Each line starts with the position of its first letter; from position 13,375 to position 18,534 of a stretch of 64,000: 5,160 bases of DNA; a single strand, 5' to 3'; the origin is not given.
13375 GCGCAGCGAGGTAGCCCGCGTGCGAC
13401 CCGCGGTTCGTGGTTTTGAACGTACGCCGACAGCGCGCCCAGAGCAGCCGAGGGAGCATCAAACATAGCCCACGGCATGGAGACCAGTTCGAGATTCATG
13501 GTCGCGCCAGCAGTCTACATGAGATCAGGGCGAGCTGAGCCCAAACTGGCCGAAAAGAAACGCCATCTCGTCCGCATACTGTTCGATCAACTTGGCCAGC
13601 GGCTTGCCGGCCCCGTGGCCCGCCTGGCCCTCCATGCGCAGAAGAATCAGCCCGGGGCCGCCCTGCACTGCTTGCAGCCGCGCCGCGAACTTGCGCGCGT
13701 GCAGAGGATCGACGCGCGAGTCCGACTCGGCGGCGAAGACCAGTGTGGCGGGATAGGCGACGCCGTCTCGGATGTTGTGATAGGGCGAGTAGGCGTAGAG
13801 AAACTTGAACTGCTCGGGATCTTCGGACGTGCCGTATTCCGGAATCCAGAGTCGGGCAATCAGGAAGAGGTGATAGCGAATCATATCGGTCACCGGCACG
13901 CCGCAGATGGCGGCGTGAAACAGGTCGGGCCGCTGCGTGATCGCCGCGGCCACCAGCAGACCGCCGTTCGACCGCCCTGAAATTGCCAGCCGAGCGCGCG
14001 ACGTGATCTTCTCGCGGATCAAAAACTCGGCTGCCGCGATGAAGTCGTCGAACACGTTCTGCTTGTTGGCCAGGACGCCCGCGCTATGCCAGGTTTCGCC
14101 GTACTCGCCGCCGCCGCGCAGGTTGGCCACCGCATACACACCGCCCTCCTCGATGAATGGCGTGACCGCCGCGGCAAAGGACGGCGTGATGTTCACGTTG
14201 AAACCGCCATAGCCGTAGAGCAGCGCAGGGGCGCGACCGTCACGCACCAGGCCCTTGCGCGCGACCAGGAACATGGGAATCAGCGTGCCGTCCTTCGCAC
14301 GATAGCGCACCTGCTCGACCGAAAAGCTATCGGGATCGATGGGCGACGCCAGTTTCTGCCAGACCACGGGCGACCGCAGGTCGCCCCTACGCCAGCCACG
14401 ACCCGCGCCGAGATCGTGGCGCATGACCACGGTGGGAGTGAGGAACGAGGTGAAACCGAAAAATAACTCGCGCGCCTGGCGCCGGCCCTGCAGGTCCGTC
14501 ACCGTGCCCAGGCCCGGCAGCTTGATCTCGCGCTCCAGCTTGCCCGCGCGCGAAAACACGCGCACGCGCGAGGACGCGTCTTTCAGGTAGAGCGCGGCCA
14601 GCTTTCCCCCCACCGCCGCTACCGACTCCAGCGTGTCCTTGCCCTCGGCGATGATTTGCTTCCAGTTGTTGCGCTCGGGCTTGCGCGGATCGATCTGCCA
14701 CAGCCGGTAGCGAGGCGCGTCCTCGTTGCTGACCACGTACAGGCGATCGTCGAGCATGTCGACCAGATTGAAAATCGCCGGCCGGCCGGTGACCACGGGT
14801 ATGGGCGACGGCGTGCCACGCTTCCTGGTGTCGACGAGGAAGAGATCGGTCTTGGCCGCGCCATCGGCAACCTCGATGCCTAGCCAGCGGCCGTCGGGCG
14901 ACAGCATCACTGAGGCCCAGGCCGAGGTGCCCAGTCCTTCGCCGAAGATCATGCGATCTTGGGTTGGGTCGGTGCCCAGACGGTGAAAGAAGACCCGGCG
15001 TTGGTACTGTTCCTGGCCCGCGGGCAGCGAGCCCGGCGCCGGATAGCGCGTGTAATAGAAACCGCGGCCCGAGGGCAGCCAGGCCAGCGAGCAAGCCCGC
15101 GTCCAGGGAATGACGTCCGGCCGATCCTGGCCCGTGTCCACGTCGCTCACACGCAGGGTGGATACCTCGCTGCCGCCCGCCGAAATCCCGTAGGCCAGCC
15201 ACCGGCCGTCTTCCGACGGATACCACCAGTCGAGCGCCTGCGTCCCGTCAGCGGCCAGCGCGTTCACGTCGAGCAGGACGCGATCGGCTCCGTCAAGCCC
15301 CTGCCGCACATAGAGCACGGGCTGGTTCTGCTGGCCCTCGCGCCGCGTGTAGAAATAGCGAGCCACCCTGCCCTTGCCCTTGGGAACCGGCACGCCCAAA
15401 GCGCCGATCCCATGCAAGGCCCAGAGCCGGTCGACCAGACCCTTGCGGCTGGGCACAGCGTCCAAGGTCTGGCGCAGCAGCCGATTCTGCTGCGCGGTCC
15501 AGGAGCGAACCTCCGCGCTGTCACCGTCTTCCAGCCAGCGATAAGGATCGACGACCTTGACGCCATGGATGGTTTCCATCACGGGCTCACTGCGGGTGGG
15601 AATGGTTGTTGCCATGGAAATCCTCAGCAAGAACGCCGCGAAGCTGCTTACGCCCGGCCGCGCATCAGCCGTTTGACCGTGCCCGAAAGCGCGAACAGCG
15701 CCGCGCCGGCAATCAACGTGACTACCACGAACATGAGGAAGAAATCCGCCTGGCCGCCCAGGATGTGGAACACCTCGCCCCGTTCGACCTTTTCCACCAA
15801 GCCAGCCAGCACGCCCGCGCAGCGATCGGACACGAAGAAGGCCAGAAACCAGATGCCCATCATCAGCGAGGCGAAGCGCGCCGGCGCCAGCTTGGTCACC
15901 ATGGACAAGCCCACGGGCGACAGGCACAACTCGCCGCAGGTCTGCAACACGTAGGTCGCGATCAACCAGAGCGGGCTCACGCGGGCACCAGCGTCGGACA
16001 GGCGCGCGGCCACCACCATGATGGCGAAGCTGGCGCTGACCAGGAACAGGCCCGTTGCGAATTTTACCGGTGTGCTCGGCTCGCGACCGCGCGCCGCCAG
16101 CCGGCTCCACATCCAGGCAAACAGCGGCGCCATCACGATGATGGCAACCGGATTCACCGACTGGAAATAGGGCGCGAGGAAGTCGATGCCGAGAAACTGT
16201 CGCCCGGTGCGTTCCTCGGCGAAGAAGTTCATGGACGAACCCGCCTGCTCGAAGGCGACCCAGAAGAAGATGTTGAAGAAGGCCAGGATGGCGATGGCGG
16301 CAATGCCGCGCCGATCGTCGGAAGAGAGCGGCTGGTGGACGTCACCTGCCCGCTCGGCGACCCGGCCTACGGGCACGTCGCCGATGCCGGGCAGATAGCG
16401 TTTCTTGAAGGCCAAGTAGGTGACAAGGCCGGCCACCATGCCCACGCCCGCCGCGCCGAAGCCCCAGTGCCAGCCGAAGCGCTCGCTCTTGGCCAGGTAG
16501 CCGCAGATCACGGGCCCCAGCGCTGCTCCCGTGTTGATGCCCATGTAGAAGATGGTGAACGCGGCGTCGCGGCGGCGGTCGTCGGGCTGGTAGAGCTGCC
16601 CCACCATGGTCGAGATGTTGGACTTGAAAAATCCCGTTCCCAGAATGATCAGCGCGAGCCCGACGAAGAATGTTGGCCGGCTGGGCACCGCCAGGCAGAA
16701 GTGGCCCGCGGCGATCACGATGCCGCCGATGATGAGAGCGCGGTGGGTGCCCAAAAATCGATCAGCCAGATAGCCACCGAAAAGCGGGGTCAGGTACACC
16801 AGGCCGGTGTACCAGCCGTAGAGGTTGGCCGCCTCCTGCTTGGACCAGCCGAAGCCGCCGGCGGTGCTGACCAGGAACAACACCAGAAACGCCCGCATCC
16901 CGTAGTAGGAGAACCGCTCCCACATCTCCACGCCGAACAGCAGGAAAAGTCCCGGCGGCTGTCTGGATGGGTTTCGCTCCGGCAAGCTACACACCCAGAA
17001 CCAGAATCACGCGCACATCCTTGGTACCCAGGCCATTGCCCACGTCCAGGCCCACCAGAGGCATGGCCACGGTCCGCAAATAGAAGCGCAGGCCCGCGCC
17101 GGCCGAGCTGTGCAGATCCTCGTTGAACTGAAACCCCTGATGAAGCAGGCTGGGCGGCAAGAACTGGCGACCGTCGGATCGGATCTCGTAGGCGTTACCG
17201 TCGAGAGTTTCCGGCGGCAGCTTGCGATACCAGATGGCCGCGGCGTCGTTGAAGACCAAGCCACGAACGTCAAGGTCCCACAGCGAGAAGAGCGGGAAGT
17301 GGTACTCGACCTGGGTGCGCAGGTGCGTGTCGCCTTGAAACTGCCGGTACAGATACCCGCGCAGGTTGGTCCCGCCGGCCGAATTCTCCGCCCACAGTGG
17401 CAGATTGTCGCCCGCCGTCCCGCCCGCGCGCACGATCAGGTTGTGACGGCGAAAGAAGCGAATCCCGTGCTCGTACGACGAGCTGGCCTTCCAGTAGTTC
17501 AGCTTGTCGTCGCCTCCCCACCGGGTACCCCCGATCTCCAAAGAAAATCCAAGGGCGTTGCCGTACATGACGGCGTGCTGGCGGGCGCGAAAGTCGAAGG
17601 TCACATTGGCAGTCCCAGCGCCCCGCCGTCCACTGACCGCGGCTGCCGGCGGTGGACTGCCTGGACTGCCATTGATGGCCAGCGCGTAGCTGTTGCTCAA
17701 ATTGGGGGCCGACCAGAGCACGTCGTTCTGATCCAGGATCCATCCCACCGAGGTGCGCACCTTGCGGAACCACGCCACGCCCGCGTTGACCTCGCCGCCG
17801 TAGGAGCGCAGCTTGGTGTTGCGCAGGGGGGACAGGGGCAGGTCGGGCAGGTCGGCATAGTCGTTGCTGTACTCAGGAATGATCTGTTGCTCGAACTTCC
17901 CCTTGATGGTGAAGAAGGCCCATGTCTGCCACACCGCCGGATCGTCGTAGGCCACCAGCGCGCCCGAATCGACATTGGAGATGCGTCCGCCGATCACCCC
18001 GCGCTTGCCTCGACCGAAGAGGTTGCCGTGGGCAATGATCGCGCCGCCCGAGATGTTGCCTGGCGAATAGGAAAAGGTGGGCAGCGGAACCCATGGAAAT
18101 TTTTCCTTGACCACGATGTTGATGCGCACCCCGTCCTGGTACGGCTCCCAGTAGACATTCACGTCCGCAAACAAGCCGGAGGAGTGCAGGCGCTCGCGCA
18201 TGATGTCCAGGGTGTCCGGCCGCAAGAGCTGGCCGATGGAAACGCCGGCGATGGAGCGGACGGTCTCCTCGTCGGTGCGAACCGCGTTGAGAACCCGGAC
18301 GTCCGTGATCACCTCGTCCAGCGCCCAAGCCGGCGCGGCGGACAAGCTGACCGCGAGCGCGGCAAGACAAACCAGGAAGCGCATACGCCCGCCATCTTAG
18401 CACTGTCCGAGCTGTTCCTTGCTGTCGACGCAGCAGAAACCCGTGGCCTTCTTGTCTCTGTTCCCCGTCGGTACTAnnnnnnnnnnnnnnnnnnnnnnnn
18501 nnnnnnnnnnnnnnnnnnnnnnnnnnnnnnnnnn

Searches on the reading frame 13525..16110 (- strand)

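Call 42: search_protein_families(library=pfam, proteins=[window:13525-16110:-], max_evalue=0.001)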
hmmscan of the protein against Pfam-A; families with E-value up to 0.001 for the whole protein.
window:13525-16110:- (861 aa): 3 families
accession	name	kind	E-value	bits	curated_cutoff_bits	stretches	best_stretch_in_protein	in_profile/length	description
PF02897.21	Peptidase_S9_N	-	2.8e-94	316.7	24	1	173-570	5-406/414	Prolyl oligopeptidase, N-terminal beta-propeller domain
PF00326.27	Peptidase_S9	-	4e-56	190.3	22.6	1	644-857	2-211/213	Prolyl oligopeptidase family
PF12146.15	Hydrolase_4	-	0.00012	21.9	27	0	663-744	38-114/239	Serine aminopeptidase, S33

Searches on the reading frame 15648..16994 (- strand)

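Call 42: search_protein_families(library=pfam, proteins=[window:15648-16994:-], max_evalue=0.001)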
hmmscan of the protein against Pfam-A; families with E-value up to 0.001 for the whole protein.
window:15648-16994:- (448 aa): 2 families
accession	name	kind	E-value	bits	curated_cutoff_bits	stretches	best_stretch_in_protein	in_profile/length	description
PF00854.27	PTR2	-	9.6e-69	232.6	27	2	224-404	194-383/392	POT family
PF07690.21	MFS_1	-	7.4e-27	94.6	33.4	1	28-388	6-341/347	Major Facilitator Superfamily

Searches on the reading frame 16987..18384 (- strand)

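Call 42: search_protein_families(library=pfam, proteins=[window:16987-18384:-], max_evalue=0.001)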
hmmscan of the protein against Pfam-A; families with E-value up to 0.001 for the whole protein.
window:16987-18384:- (465 aa): 1 family
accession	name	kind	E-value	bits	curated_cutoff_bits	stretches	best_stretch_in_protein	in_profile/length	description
PF07244.20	POTRA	-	2e-05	25.6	21.3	1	26-95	3-79/79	Surface antigen variable number repeat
